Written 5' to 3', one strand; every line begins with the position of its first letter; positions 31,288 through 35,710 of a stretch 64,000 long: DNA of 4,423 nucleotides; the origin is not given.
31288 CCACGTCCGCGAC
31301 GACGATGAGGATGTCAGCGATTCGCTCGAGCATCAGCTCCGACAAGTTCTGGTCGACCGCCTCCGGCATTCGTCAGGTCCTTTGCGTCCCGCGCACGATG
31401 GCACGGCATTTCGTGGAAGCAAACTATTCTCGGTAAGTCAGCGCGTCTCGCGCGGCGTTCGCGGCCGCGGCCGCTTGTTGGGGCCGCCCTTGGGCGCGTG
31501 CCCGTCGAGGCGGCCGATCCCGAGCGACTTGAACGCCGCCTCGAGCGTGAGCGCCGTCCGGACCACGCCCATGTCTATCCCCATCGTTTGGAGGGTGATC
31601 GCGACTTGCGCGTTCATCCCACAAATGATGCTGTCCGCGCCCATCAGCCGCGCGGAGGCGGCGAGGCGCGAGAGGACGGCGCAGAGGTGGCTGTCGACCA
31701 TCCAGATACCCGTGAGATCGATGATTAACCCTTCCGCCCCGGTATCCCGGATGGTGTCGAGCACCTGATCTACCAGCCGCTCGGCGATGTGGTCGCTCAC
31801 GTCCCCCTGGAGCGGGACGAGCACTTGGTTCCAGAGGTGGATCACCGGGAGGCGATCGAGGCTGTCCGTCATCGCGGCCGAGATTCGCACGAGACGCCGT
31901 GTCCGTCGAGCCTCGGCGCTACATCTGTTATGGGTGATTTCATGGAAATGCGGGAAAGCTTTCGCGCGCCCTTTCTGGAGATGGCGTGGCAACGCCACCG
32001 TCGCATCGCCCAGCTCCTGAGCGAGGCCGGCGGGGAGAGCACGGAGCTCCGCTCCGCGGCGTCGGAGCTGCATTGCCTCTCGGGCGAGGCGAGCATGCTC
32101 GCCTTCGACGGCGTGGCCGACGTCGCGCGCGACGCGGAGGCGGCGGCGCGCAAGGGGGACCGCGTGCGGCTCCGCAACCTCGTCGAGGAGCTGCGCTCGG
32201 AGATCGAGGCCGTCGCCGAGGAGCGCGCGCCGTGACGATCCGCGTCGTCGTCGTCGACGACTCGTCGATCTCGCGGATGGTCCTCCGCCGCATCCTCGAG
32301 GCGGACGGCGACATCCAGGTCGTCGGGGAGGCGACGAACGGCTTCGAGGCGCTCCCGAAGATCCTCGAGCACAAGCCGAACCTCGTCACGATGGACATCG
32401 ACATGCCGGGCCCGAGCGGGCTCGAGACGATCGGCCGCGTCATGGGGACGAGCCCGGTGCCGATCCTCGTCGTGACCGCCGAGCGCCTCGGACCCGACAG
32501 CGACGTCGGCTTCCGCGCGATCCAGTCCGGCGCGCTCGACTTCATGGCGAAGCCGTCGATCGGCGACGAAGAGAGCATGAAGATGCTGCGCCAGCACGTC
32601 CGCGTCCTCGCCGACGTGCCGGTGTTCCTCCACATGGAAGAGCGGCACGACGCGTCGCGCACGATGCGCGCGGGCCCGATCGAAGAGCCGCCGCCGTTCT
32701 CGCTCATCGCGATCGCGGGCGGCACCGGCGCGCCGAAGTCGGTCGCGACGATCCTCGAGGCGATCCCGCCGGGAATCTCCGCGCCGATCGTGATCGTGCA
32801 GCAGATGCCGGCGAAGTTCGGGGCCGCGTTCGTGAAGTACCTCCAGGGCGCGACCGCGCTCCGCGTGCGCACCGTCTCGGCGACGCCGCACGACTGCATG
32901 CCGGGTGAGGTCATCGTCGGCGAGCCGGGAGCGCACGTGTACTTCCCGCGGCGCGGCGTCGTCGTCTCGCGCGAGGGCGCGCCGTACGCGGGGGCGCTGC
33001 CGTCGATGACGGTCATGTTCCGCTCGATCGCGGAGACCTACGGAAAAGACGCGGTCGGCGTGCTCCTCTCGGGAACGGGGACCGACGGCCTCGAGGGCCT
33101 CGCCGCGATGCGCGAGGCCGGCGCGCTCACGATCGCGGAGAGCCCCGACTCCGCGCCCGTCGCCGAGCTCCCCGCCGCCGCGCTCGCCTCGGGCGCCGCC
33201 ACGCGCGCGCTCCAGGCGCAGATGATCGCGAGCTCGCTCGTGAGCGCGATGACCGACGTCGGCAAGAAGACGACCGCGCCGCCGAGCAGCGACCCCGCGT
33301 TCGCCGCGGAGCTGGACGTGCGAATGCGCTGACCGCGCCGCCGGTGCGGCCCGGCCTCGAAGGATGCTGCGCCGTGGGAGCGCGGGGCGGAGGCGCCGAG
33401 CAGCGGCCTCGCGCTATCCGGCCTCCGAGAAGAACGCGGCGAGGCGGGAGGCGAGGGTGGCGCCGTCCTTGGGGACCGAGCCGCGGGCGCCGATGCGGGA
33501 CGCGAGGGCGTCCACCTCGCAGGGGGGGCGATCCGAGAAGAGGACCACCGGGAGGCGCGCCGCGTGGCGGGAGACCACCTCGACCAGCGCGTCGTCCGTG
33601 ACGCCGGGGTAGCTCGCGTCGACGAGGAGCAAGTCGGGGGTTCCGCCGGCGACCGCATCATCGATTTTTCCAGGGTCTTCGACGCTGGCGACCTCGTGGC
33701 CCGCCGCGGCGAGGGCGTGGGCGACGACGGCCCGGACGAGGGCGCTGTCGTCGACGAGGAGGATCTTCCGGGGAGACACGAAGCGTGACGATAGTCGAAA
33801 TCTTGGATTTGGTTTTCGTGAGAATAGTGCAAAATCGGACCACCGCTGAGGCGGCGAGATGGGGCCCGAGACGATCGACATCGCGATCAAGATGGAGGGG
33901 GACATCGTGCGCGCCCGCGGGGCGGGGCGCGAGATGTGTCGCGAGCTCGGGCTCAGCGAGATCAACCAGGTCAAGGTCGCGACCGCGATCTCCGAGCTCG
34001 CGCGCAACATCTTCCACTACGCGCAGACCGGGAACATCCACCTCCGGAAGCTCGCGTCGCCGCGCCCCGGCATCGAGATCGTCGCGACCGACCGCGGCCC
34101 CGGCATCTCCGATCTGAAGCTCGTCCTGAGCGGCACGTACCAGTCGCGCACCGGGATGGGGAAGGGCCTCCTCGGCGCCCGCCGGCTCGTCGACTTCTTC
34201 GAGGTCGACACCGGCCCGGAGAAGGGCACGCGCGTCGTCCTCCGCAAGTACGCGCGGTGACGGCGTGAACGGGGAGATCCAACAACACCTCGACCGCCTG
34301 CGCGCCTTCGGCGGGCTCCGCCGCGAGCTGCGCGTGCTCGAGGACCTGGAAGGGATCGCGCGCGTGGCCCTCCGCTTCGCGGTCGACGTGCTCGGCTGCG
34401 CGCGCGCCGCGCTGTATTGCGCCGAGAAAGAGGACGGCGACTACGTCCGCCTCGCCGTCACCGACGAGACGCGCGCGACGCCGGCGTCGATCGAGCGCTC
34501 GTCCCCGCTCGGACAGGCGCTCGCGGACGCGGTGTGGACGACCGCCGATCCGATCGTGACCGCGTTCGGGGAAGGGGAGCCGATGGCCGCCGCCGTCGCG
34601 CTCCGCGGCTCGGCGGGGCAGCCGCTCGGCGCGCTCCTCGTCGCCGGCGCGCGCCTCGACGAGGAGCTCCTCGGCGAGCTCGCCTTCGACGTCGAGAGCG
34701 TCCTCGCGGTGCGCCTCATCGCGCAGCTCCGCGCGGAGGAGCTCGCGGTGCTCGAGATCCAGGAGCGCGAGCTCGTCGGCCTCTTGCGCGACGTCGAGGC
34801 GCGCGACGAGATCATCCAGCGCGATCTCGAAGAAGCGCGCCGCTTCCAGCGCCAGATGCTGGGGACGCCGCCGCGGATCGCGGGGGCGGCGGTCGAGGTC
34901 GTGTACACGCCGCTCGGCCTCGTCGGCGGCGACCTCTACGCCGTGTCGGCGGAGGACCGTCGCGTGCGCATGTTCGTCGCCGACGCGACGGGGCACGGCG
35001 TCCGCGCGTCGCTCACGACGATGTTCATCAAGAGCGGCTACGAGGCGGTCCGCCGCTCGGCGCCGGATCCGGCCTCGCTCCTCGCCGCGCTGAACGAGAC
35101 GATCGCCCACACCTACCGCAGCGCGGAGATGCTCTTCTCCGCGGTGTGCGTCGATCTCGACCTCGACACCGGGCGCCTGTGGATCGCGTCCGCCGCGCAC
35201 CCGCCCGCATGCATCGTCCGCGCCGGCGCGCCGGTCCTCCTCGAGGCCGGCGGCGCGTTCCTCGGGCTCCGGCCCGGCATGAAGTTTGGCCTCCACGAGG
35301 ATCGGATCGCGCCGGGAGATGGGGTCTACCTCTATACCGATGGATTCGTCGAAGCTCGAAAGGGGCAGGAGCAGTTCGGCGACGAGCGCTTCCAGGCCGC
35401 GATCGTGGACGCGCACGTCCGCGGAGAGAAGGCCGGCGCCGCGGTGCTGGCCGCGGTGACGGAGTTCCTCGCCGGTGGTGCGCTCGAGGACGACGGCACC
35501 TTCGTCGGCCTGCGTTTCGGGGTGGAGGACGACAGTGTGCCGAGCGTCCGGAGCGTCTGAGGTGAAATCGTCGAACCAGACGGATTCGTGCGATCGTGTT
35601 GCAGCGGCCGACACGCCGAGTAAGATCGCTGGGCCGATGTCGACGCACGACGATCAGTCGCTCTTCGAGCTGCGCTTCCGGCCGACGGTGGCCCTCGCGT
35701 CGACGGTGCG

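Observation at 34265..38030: GAF-PP2C / HATPase / DUF1987-like trio translationally coupled to a CheA-like kinase (SiaABC-like module with a histidine-kinase output)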

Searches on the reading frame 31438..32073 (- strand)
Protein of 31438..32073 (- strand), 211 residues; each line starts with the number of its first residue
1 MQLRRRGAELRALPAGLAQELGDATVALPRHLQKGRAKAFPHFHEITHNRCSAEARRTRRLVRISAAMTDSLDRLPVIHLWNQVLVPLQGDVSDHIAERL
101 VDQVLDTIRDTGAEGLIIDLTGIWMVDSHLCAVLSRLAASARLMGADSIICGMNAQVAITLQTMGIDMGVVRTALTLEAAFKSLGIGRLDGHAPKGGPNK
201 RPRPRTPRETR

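Call 58: search_protein_families(library=pfam, max_evalue=0.1, proteins=[window:31438-32073:-])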
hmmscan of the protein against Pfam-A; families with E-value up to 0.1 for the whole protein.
window:31438-32073:- (211 aa): 3 families
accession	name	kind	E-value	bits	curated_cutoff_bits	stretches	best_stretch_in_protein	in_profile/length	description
PF01740.26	STAS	-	2.7e-10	40.4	22.6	1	84-180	11-106/106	STAS domain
PF13466.11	STAS_2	-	0.0023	18.5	29.2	1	88-167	3-80/80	STAS domain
PF13844.12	Glyco_transf_41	-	0.051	12.2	25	1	56-109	9-61/543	Glycosyl transferase family 41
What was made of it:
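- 31438..32073 (-): RsbS-like STAS protein (the real start is probably downstream of the longest ORF). Pfam STAS E 2.7e-10 (call 58).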

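Call 74: search_protein_families(library=ncbifam, max_evalue=0.01, proteins=[window:31438-32073:-])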
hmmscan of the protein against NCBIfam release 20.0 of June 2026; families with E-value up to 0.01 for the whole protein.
window:31438-32073:- (211 aa): 3 families
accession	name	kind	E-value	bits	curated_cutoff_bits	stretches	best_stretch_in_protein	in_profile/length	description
NF052652.1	YtvA_fam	equivalog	4.3e-14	52.6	250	1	74-180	135-242/243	YtvA family blue-light photoreceptor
TIGR00377.1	ant_ant_sig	superfamily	1.1e-05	25.3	53.45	1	82-167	12-97/108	anti-sigma factor antagonist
TIGR02886.1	spore_II_AA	equivalog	3e-05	24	114.75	1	82-166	8-92/106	anti-sigma F factor antagonist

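Call 100: search_solved_structures(query=window:31438-32073:-, max_evalue=0.01)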
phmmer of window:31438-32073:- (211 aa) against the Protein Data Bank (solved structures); distinct sequences matched with E-value up to 0.01: 21.
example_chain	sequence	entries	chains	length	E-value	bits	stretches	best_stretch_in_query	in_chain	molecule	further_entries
6jhk_A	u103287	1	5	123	5.9e-19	71.7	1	74-184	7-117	RsbS negative regulator of sigma-B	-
6qcm_A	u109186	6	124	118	2.2e-16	63.3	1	75-184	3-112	RsbS protein | RsbT antagonist protein RsbS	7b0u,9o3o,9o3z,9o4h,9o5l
9o4r_a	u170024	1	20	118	6e-16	61.9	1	75-184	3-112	RsbT antagonist protein RsbS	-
7o0i_B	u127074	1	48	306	7.4e-13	51.8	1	74-185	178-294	Anti-anti-sigma factor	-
2vy9_A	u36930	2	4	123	5.4e-12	49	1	73-184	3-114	ANTI-SIGMA-FACTOR ANTAGONIST | ANTI-SIGMA-FACTOR ANTAGONIST (STAS) DOMAIN PROTEIN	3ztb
3zxn_A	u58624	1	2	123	1.9e-11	47.2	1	73-184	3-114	ANTI-SIGMA-FACTOR ANTAGONIST (STAS) DOMAIN PROTEIN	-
9o5l_A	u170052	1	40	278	1.3e-08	38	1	60-180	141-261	STAS domain-containing protein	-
6qcm_CD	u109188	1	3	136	1.7e-08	37.5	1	75-180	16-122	RsbR protein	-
6qcm_CB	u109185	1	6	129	2.6e-08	36.9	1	76-180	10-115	RsbR protein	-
6qcm_AB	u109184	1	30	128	2.7e-08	36.9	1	76-180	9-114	RsbR protein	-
9o4r_A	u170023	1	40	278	3.4e-08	36.6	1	60-180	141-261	RsbR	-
9o3z_A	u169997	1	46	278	3.4e-08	36.6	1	60-180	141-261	RsbR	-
7b0u_A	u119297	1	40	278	3.4e-08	36.6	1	60-180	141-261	RsbR protein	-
9o4h_A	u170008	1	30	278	4.5e-08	36.2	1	60-180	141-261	RsbR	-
9o3o_A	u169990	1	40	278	4.6e-08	36.1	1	60-180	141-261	STAS domain-containing protein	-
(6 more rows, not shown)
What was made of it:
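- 31438..32073 (-): Best PDB match is B. subtilis RsbS 6jhk, E 5.9e-19 (call 100).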

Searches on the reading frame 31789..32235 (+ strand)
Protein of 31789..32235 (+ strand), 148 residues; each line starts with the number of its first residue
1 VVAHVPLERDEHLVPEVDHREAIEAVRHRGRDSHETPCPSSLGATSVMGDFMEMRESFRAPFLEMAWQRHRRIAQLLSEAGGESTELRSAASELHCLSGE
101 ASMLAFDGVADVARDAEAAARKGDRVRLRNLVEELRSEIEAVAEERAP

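Call 58: search_protein_families(library=pfam, max_evalue=0.1, proteins=[window:31789-32235:+])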
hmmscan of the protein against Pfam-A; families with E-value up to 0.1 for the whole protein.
window:31789-32235:+ (148 aa): 1 family
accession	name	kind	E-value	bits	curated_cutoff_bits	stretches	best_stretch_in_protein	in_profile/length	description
PF01627.28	Hpt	-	2.2e-07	31.4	24.6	1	62-144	6-83/84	Hpt domain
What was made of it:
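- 31930..32235 (+): Single-domain Hpt protein (~101 aa, within ORF 31789-32235); its stop overlaps the CheB-like start. Pfam Hpt E 2.2e-7 (call 58).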

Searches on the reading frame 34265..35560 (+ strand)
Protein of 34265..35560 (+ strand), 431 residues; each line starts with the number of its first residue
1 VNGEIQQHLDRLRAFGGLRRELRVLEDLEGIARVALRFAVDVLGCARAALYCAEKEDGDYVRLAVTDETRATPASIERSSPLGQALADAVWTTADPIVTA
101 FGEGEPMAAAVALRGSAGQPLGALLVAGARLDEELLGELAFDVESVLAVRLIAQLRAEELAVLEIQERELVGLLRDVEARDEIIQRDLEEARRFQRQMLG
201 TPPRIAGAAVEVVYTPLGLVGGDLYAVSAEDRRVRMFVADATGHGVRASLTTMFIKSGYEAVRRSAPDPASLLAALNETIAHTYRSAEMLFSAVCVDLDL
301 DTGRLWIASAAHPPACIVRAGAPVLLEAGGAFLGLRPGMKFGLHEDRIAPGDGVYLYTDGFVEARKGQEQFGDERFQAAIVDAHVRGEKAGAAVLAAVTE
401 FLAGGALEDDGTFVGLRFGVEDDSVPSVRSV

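Call 7: search_protein_families(library=pfam, max_evalue=0.01, proteins=[window:34265-35560:+])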
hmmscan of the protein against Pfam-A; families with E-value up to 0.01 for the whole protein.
window:34265-35560:+ (431 aa): 3 families
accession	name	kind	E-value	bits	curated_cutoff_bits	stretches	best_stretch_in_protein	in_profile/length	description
PF07228.17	SpoIIE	-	2.1e-39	135.9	25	1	231-418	2-191/192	Stage II sporulation protein E (SpoIIE)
PF13492.12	GAF_3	-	0.0023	18.8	27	1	28-130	2-104/129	GAF domain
PF01590.32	GAF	-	0.0087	17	22.4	0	27-140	1-106/133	GAF domain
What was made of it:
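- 34265..35560 (+): PP2C (SpoIIE-type) Ser/Thr phosphatase with a ~170-aa N-terminal domain (GAF unconfirmed) and a helical linker. Pfam SpoIIE E 2e-39; GAF_3 only 18.8 bits (call 7).
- Checked: 34265-35560: SpoIIE/PP2C, Pfam E 2e-39 (call 7).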

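Call 58: search_protein_families(library=pfam, max_evalue=0.1, proteins=[window:34265-35560:+])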
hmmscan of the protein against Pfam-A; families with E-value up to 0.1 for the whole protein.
window:34265-35560:+ (431 aa): 3 families
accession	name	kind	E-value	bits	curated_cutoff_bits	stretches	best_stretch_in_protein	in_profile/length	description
PF07228.17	SpoIIE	-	2.1e-39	135.9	25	1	231-418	2-191/192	Stage II sporulation protein E (SpoIIE)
PF13492.12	GAF_3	-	0.0023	18.8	27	1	28-130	2-104/129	GAF domain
PF01590.32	GAF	-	0.0087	17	22.4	1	27-140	1-106/133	GAF domain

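Call 74: search_protein_families(library=ncbifam, max_evalue=0.01, proteins=[window:34265-35560:+])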
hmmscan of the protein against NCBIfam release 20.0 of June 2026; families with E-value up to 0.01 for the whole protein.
window:34265-35560:+ (431 aa): 2 families
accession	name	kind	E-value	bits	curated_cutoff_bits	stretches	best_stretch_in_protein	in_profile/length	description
NF038263.1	prot_phos_SiaA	equivalog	3.7e-12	45.6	700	1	206-417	435-656/658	biofilm regulation protein phosphatase SiaA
NF045505.1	RR_RssB_Pseudo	equivalog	0.0017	17.5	700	1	170-256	138-226/394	two-component system response regulator RssB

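Call 88: search_solved_structures(query=A7, max_evalue=1, show_alignments=0)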
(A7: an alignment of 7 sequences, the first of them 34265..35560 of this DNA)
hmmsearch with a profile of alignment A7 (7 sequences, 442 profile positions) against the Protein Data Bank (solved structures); distinct sequences matched with E-value up to 1: 8.
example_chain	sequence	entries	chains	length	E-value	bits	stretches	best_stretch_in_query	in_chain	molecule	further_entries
6k4e_A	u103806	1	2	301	1e-27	100.6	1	173-435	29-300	Putative serine phosphatase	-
3ke6_A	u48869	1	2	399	1.3e-15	60.7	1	209-435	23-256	Protein Rv1364c/MT1410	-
3eq2_A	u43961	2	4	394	3.7e-15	59.2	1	127-377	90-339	Probable two-component response regulator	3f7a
3es2_A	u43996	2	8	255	1.5e-14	57.2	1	192-377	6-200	Probable two-component response regulator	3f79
5mqh_A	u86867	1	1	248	1.4e-08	37.5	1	233-436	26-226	Serine phosphatase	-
3t91_A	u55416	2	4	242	1.1e-07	34.6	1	233-436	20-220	Stage II sporulation protein E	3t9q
5ucg_A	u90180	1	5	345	3.6e-07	32.9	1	234-436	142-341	Stage II sporulation protein E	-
3pu9_A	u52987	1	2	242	0.0011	21.4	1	323-439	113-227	Protein serine/threonine phosphatase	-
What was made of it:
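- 34265..35560 (+): Best PDB match is 6k4e, E 1e-27 (call 88).
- On SiaABCD system: 45.6 bits over the PP2C domain only (call 74), although 6k4e is the best PDB hit at E 1e-27 (call 88).
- Checked: The N-terminal 170 residues match nothing in the PDB (call 88), so GAF is unconfirmed.
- Tried and rejected: Only sub-threshold Pfam hits (calls 7, 58) and no PDB match for residues 1-170 (call 88).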
